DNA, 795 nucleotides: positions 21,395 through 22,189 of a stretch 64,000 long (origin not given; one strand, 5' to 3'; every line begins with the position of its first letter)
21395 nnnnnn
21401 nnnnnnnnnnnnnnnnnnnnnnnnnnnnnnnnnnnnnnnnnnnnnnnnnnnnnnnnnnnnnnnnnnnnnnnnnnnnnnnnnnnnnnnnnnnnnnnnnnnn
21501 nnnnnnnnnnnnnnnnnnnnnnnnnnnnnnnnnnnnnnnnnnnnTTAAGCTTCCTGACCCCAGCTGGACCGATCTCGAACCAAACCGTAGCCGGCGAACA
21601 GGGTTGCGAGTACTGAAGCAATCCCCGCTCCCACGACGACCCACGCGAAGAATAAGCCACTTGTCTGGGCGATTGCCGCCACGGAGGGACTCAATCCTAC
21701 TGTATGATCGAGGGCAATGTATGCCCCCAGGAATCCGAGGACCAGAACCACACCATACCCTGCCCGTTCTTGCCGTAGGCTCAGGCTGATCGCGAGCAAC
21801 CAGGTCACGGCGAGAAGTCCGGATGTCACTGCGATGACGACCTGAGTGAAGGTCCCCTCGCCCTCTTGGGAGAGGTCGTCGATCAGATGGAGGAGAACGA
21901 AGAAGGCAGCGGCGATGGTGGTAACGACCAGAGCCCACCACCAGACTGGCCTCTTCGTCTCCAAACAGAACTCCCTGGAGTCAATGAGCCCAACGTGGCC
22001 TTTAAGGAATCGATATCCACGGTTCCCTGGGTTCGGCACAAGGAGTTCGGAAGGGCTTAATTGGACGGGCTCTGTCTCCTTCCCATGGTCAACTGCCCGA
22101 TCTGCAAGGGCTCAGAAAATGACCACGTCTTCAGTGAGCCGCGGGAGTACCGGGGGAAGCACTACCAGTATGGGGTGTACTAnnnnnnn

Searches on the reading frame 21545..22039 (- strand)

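Call 7: search_protein_families(library=pfam, proteins=[window:21545-22039:-], max_evalue=0.01)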
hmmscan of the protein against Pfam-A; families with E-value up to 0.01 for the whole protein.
window:21545-22039:- (164 aa): 1 family
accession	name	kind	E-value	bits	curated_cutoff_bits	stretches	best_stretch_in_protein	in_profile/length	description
PF12304.13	BCLP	-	0.0069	16.5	29.4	1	49-124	26-103/184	Beta-casein like protein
